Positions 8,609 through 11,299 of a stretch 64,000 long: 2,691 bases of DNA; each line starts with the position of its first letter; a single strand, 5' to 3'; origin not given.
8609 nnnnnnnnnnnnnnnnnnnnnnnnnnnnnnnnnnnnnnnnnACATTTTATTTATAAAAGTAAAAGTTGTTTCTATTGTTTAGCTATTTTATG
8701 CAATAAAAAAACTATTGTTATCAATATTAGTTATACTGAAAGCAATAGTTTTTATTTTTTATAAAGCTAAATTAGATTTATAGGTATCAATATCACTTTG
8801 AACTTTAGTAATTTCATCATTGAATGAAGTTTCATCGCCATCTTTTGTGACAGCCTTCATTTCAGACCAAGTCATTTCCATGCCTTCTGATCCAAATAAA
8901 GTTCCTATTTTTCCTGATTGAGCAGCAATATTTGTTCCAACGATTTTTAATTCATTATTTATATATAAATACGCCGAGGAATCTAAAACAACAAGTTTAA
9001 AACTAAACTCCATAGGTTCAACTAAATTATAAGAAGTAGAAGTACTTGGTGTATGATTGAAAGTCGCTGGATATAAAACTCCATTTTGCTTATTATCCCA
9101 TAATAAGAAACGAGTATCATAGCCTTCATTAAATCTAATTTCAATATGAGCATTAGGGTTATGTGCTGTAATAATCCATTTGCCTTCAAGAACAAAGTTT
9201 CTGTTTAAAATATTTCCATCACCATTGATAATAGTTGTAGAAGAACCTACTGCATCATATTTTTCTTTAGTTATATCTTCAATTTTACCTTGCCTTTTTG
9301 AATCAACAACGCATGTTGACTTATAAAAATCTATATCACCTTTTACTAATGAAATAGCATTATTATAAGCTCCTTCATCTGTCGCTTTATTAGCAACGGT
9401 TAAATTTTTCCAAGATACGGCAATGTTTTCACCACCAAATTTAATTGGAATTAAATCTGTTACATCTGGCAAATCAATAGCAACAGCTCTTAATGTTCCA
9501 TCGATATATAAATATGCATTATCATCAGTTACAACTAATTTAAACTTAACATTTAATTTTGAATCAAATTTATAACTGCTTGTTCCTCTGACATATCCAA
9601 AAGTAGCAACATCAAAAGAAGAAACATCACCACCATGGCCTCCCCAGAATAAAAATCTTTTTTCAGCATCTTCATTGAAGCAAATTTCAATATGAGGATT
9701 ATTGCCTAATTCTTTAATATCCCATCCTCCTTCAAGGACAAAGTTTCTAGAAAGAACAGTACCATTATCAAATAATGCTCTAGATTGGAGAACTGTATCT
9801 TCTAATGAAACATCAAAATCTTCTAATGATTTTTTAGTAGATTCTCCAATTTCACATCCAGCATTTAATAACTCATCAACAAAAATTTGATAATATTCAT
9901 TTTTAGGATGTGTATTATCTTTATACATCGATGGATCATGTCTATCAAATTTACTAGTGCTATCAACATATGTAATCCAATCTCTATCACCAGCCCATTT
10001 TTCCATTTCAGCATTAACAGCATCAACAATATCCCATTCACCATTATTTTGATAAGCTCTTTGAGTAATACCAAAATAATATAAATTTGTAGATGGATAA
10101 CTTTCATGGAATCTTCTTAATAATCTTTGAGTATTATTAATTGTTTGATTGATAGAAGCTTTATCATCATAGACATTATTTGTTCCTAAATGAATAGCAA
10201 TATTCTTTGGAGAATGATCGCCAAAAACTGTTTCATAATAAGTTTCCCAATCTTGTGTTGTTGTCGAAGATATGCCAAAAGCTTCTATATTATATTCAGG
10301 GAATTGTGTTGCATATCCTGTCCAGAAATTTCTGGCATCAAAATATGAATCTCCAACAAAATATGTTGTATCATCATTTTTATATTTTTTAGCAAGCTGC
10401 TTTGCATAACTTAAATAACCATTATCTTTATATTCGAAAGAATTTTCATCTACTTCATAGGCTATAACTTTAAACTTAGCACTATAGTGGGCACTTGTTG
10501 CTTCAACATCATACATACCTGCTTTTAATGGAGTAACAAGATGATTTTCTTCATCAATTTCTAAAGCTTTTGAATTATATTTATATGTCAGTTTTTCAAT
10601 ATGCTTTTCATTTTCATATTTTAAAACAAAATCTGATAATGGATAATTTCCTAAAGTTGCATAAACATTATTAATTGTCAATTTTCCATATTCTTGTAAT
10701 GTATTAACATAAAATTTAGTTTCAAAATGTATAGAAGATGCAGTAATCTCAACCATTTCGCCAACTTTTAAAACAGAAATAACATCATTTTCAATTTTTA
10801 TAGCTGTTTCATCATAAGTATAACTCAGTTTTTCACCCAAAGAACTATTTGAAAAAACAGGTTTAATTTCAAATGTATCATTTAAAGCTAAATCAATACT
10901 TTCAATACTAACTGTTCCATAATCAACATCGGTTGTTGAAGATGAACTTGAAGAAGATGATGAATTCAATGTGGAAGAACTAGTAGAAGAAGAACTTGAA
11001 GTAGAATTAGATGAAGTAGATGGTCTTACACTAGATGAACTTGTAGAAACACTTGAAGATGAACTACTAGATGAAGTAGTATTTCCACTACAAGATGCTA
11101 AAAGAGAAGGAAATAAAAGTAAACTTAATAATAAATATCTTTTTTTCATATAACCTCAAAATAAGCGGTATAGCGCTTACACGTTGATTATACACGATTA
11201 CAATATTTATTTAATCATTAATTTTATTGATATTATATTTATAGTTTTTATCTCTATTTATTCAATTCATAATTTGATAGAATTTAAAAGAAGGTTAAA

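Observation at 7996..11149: Surface lipoprotein combining an SGNH esterase with two tandem lectin-like domains, next to a cytoplasmic SGNH paralogue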

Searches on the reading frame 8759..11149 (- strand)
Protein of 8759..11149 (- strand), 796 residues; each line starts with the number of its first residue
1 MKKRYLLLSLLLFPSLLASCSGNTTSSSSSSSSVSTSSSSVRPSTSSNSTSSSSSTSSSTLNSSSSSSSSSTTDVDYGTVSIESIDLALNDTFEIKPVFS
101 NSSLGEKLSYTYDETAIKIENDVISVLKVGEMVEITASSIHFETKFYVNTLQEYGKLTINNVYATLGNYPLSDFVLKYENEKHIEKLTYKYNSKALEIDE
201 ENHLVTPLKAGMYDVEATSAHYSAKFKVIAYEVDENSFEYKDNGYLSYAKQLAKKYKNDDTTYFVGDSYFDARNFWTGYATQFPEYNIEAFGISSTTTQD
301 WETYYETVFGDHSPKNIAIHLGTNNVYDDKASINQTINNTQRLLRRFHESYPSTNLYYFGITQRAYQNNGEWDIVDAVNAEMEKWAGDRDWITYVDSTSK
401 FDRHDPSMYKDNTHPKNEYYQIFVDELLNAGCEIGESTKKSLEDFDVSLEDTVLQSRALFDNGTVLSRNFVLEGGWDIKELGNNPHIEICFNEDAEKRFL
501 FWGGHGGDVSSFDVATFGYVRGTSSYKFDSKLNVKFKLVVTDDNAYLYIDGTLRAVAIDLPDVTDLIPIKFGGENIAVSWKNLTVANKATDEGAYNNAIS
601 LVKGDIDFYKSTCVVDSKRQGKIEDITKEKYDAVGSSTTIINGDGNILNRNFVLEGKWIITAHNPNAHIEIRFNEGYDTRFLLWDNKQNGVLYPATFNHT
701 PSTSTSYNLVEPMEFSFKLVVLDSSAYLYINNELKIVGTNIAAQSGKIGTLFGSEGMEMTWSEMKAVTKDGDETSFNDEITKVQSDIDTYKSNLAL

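Call 3: search_protein_families(library=pfam, proteins=[window:8759-11149:-], max_evalue=0.1)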
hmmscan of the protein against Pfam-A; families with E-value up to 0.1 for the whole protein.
window:8759-11149:- (796 aa): 1 family
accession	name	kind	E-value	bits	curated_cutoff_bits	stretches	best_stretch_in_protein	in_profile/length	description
PF13472.12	Lipase_GDSL_2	-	7.4e-14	53.1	32.9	1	264-422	1-178/178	GDSL-like Lipase/Acylhydrolase family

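Call 4: search_protein_families(library=ncbifam, proteins=[window:8759-11149:-], max_evalue=0.1)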
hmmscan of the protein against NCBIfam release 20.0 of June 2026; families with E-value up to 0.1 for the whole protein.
window:8759-11149:- (796 aa): 1 family
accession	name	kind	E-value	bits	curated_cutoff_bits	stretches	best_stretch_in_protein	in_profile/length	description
NF040528.1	SP_0198_lipo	equivalog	0.019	14.9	100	1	3-76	2-63/144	SP_0198 family lipoprotein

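Call 8: find_homologous_proteins(query=window:8762-10933:-, max_evalue=0.001)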
Query seq(724 aa) (724 aa): 22 proteins with E <= 0.001 among 8000 candidates.
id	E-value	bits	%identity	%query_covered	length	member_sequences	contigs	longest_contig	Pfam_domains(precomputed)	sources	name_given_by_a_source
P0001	0.0e+0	1640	100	100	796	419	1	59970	PF13472.13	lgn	-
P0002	3.6e-265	900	100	56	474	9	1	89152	PF13472.13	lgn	-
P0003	3.7e-114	401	34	99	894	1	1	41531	-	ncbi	-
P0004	1.3e-108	383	37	74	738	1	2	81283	PF13472.13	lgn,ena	-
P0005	1.5e-108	383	36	74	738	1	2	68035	PF13472.13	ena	-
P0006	2.6e-108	382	37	74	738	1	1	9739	PF13472.13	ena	-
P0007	2.6e-108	382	37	74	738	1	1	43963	PF13472.13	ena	-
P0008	6.3e-105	371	38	74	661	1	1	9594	PF13472.13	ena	-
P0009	1.5e-102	363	37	74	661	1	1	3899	PF13472.13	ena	-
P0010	3.1e-101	358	32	99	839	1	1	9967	PF13472.13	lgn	-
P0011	1.5e-100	356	33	99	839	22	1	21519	PF13472.13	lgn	-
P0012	2.5e-100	355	33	99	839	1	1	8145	PF13472.13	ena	-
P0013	2.6e-100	355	32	99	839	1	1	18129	PF13472.13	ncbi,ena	-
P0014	6.9e-98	347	32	99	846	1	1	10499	-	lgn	-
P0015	3.8e-97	345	36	88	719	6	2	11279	-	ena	-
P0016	7.2e-94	334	36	75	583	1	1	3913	PF13472.13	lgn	-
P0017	3.7e-89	319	36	74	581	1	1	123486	PF13472.13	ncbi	-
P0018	6.2e-72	262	32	63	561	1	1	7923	PF13472.13,PF00657.29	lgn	-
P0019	3.2e-61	226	32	64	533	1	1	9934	PF13472.13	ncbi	-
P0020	5.1e-34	136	40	26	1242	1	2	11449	PF13472.13,PF00657.29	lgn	-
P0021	6.7e-33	133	39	26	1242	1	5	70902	PF13620.13,PF13472.13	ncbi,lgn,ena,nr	ncbi:MAG: hypothetical protein IJZ53_01690 [Tyzzerella sp.]|nr:hypothetical protein [Tyzzerella sp.]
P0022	2.3e-31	127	38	26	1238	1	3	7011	PF13472.13,PF00657.29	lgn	-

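Call 10: find_encoding_contigs(protein=P0001, flank=6000, max_places=4)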
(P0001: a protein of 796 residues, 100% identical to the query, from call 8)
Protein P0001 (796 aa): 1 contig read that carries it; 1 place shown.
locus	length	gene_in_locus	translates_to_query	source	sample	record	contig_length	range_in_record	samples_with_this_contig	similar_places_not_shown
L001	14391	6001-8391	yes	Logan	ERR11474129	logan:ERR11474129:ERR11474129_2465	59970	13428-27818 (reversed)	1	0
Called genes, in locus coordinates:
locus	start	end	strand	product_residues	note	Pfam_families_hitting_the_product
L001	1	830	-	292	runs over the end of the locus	PF00069:Pkinase, PF07714:PK_Tyr_Ser-Thr, PF03109:ABC1 (weak)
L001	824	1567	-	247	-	PF00481:PP2C, PF13672:PP2C_2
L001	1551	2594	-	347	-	PF21016:RlmN_N, PF04055:Radical_SAM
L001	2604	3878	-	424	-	PF01189:Methyltr_RsmB-F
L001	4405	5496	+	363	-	PF01145:Band_7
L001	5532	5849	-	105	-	-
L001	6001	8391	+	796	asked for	PF13472:Lipase_GDSL_2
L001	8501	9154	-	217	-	PF00657:Lipase_GDSL, PF13472:Lipase_GDSL_2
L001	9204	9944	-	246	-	PF06271:RDD (weak)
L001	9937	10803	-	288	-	PF01116:F_bP_aldolase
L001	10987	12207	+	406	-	-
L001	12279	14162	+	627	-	PF00528:BPD_transp_1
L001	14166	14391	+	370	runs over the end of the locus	PF00005:ABC_tran, PF13304:AAA_21 (faint)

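Call 18: find_related_loci(query=A1, collection=genome_contigs, flank=6000)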
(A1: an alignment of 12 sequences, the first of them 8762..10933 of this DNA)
Query A1 (724 aa) in genome_contigs; peptide patterns used: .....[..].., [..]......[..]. (x = any residue, [..] = any of these).
181 stretches matched a pattern; 105 encode a relative of the query (tblastn E <= 1e-3); the best 80 are kept; 79 distinct loci.
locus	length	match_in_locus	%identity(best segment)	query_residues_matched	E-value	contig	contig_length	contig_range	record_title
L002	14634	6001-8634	34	3-719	1e-104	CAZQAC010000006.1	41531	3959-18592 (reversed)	MAG TPA_asm: uncultured Lachnospiraceae bacterium isolate SRP225648_co1_134 genome assembly, contig: NODE_1717_length_41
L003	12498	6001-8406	32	4-723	2e-97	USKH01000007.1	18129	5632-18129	uncultured Clostridium sp. isolate UMGS1795 genome assembly, contig: NODE_2615_length_18129_cov_3.139261, whole genome s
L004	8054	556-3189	32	1-723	5e-97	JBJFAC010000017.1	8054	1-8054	MAG: Candidatus Neoclostridium sp. isolate PUUB17_bin.056 NODE_11224_length_8054_cov_4.484686, whole genome shotgun sequ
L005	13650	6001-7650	36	1-718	7e-93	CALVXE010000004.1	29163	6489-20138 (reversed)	MAG: uncultured Clostridia bacterium isolate BRZ_EA__bin93 genome assembly, contig: BRZ_EA__NODE_1606_length_29163_cov_4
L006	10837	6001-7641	34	5-718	1e-91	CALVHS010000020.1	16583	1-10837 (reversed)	MAG: uncultured Clostridia bacterium isolate E22__bin227 genome assembly, contig: E22__k127_7396703, whole genome shotgu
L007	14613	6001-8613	31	2-720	1e-89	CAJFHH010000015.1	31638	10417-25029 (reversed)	Candidatus Neoclostridium roslinense isolate Chicken_16_mag_187 genome assembly, contig: MAGpy_11413_16_idba_bin_187_fas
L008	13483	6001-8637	32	1-723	1e-88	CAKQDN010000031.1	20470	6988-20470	MAG: uncultured Clostridia bacterium isolate REFINED_METABAT215_TOP10_CONTIGS_1500_ASSEMBLY_K77_MERGED__Hadza_MoBio_hadz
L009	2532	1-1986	33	65-723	3e-91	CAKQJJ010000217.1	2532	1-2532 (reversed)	MAG: uncultured Clostridia bacterium isolate REFINED_METABAT215_TOP10_CONTIGS_1500_ASSEMBLY_K77_MERGED__Hadza_MoBio_hadz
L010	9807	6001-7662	33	4-721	3e-81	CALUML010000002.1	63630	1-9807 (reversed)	MAG: uncultured Bacteroidales bacterium isolate BRZ_KH__bin41 genome assembly, contig: BRZ_KH__NODE_600_length_63630_cov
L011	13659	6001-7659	32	3-720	2e-77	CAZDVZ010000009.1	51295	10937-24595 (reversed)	MAG TPA_asm: uncultured Oscillospiraceae bacterium isolate SRP315200_co1_811 genome assembly, contig: NODE_639_length_51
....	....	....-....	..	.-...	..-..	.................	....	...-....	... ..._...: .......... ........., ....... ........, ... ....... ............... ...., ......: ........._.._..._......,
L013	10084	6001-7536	34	51-723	4e-75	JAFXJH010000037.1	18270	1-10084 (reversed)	MAG: Clostridia bacterium isolate RGIG6466 Sheep_Rectum.Co__c853424, whole genome shotgun sequence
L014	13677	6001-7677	33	2-723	4e-75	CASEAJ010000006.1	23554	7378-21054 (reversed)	uncultured Porphyromonadaceae bacterium isolate SI.B1.metabat-bins.113 genome assembly, contig: SI.B1.metabat-bins.113.f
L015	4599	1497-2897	34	3-718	3e-74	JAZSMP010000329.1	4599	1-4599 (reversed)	MAG: Eubacteriales bacterium isolate T1900044553_TS20190019.MAGScoT_cleanbin_000031 SGB_266_k141_1645691, whole genome s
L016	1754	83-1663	32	3-696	8e-76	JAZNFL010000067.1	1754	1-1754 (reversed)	MAG: Christensenellaceae bacterium isolate T1900044714_TS20190180.MAGScoT_cleanbin_000031 SGB_1859_k141_145600, whole ge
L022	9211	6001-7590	30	9-696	2e-67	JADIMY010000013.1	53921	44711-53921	MAG: Candidatus Onthovivens merdipullorum isolate 11159 E1M07__C54976_L53921_SRR9113726, whole genome shotgun sequence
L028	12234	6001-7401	33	85-723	1e-60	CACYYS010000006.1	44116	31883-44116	MAG: uncultured Ruminococcus sp. isolate RUG12395 genome assembly, contig: RUG12395_asm_6, whole genome shotgun sequence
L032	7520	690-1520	41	6-358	9e-57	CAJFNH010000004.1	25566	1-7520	Candidatus Gallimonas caecicola isolate Chicken_8_mag_76 genome assembly, contig: MAGpy_11413_8_idba_bin_76_fascaffold_2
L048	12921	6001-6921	34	62-364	3e-46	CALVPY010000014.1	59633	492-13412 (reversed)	MAG: uncultured Clostridia bacterium isolate BRZ_NI__bin24 genome assembly, contig: BRZ_NI__NODE_594_length_59633_cov_5.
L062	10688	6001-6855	32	85-364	1e-42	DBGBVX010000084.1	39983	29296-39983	MAG TPA_asm: Candidatus Gallimonas sp. isolate MAG11029 contig84, whole genome shotgun sequence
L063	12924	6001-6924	31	78-362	1e-42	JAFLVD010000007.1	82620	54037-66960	MAG: Clostridiales bacterium isolate HAN096 Seq7, whole genome shotgun sequence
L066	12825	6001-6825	36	88-362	3e-42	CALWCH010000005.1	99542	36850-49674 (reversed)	MAG: uncultured Clostridia bacterium isolate BRZ_LM__bin86 genome assembly, contig: BRZ_LM__NODE_400_length_99542_cov_8.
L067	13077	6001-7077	34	33-381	2e-41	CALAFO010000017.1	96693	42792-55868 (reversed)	MAG TPA_asm: uncultured Clostridia bacterium isolate SRR1747041_bin.2_CONCOCT_v1.1_MAG genome assembly, contig: ERZ80827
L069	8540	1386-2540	32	7-364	1e-40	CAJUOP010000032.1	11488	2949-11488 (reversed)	MAG TPA_asm: uncultured Christensenellaceae bacterium isolate MGBC162943 genome assembly, contig: MGBC162943.32, whole g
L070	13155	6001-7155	32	7-364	1e-40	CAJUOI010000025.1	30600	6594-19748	MAG TPA_asm: uncultured Christensenellaceae bacterium isolate MGBC148030 genome assembly, contig: MGBC148030.25, whole g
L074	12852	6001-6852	34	3-362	5e-39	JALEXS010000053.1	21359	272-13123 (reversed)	MAG: Mollicutes bacterium isolate SUG431 k141_8878008, whole genome shotgun sequence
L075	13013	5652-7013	35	85-710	1e-59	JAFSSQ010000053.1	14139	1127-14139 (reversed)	MAG: Clostridia bacterium isolate RGIG3437 Goat_Rumen.Co__c1693578, whole genome shotgun sequence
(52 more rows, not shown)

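Call 27: predict_structure(alignment_id=A1)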
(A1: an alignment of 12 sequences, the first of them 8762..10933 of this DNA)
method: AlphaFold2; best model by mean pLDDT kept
length: 724 residues; sequences in the alignment: 12
mean_pLDDT: 84.5   pTM: 0.59
mean pLDDT of the five models: 84.5, 83.4, 81.7, 81.7, 81.5
residues with pLDDT >= 90: 287; 70-90: 343; 50-70: 84; < 50: 10
segments of 3 or more residues with pLDDT < 50: 433-435, 546-549, 562-564
pLDDT, mean of each block of 10 residues (from residue 1): 84 88 94 93 92 89 95 92 89 91 90 93 95 96 94 95 77 78 80 89 75 84 88 85 92 88 94 94 95 76 94 95 93 86 88 95 74 81 74 86 91 86 77 60 66 75 92 87 79 72 90 90 91 76 51 71 59 71 91 86 80 83 77 79 93 91 85 66 86 84 90 87 69
secondary structure, 60 per line:
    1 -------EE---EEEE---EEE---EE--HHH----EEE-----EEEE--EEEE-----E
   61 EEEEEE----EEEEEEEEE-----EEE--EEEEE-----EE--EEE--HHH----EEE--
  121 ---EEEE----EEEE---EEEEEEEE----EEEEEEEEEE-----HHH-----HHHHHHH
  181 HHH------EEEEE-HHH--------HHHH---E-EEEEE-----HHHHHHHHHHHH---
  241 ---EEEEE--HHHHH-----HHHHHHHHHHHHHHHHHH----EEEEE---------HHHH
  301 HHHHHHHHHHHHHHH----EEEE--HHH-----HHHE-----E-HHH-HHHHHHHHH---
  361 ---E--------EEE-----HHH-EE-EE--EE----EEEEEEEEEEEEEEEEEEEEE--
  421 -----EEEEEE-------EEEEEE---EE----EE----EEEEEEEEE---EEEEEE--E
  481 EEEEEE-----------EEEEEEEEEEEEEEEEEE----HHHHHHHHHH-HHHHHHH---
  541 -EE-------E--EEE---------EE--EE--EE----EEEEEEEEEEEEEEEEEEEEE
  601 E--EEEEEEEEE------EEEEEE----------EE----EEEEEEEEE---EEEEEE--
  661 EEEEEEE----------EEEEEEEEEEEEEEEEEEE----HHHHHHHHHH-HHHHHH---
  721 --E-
elements in order (helices of 4 or more, strands of 3 or more residues): E13-16 E20-22 E37-39 E45-48 E51-54 E60-66 E71-79 E85-87 E90-94 E104-106 E116-118 E124-127 E132-135 E139-146 E151-160 H174-183 E190-194 H207-210 E216-220 H226-237 E244-248 H251-255 H261-278 E283-287 H297-315 E320-323 H349-357 E373-375 E398-418 E426-431 E439-444 E460-468 E472-477 E480-486 E498-515 H520-529 H531-537 E554-556 E580-601 E604-612 E619-624 E641-649 E653-658 E661-667 E678-696 H701-710 H712-717
